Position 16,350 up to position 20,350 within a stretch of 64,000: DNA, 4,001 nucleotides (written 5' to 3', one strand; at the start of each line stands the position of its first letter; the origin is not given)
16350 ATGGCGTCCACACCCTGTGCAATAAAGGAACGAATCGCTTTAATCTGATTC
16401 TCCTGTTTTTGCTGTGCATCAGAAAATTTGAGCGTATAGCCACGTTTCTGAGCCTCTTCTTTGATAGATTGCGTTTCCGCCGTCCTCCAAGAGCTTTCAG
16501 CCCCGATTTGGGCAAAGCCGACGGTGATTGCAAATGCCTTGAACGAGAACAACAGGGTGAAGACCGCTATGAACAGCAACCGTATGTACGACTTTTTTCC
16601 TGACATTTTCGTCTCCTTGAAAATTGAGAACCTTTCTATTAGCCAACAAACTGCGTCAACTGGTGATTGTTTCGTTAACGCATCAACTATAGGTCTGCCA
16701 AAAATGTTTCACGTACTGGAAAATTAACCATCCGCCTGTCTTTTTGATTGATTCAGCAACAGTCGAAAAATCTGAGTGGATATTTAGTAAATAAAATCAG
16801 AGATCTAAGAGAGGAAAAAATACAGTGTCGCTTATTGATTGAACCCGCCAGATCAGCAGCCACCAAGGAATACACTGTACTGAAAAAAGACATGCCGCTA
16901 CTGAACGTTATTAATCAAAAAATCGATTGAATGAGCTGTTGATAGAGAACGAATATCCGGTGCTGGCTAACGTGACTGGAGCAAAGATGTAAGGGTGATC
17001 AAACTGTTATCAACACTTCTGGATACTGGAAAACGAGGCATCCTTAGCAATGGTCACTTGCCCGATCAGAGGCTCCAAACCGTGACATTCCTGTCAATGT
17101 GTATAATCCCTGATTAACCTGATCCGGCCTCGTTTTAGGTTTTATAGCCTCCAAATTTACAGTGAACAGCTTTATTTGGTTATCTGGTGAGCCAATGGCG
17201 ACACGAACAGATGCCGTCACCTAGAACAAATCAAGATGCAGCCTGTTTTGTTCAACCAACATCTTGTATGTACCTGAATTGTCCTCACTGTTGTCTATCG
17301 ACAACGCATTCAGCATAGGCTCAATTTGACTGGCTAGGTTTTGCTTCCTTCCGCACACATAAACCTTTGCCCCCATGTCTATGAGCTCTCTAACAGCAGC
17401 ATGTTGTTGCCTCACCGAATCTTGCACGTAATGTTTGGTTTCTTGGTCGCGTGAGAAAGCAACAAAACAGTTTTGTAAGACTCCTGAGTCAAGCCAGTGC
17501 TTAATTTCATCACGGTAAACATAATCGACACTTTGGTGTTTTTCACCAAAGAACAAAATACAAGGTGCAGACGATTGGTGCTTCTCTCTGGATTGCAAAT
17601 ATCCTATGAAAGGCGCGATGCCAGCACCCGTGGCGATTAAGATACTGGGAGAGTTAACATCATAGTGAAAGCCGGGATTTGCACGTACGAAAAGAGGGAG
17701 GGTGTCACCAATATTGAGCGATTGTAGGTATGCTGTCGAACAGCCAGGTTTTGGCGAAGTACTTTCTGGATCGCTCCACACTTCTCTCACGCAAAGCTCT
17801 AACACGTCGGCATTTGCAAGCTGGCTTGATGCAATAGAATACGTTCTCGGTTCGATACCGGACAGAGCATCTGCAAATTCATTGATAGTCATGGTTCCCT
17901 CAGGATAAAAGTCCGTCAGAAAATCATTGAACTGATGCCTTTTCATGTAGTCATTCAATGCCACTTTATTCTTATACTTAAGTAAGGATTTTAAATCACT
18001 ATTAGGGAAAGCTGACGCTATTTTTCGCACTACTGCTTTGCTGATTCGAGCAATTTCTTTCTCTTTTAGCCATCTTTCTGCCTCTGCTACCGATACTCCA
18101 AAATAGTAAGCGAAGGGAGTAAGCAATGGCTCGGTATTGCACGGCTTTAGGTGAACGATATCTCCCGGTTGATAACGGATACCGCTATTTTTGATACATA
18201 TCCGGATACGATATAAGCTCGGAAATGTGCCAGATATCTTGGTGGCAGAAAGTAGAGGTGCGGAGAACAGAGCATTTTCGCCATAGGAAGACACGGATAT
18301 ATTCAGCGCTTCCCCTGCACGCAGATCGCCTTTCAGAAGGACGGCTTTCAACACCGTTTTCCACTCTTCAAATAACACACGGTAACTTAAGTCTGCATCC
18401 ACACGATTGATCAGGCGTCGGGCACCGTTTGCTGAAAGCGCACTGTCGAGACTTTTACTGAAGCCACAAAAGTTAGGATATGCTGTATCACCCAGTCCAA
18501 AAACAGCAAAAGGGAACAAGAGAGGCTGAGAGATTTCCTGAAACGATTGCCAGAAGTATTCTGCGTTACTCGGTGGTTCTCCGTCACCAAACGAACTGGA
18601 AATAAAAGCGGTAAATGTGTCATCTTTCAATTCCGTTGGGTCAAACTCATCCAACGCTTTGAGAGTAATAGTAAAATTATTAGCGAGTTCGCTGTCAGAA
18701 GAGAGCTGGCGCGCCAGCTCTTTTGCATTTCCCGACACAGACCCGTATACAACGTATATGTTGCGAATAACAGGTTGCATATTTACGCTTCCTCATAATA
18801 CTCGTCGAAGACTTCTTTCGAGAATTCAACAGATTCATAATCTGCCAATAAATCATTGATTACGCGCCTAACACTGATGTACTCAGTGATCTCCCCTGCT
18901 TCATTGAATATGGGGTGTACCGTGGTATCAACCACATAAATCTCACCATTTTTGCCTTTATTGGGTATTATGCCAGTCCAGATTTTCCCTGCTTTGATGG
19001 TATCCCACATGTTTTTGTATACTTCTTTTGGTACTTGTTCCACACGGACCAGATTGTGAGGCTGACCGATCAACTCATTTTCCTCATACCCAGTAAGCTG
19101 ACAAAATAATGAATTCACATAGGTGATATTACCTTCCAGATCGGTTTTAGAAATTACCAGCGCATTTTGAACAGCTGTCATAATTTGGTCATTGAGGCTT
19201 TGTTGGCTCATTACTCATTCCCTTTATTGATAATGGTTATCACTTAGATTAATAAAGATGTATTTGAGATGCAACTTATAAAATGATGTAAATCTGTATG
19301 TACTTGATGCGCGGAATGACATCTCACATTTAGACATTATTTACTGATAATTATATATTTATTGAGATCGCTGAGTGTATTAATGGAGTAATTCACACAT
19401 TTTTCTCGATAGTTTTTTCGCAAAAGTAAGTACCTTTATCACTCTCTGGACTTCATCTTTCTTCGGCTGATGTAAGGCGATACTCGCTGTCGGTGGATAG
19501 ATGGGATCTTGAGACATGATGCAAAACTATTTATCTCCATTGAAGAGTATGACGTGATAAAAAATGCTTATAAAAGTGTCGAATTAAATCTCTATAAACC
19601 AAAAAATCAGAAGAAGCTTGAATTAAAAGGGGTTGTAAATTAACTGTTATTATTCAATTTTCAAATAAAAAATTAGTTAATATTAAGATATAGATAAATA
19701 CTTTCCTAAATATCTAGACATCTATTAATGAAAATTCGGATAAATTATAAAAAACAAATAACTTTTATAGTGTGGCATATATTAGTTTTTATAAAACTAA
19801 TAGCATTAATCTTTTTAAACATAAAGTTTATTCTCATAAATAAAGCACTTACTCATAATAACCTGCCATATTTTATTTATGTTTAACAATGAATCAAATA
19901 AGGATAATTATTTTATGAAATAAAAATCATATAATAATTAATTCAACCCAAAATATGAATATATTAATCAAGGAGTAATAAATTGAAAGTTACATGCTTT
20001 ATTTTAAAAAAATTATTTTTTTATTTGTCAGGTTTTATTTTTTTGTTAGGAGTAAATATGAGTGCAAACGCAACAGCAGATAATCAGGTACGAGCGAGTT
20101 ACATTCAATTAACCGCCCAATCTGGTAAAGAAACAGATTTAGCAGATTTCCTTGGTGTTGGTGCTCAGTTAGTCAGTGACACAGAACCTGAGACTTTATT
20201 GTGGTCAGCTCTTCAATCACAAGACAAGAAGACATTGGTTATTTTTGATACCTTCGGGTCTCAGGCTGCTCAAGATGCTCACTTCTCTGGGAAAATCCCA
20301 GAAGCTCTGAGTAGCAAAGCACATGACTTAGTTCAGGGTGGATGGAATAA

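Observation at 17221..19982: Translationally coupled PAS protein and diflavin reductase behind a 0.8 kb extremely AT-rich control region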

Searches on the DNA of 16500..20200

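Call 46: search_rna_families(source=window, start=16500, end=20200, threshold=evalue, max_evalue=1)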
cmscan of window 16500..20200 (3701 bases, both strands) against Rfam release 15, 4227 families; matches with E-value up to 1: 0.
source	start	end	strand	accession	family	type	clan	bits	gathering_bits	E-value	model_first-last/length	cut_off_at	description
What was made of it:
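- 19281..19982 (.): Lineage-specific AT-rich remainder of the spacer. It is not part of the conserved module. It includes a GC-richer island with an uncalled 45-aa ORF (19380-19517) and the 19% GC tract in front of the ABM gene. No Rfam match (call 46).
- Tried and rejected: Rfam scan of 16500-20200 (call 46).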
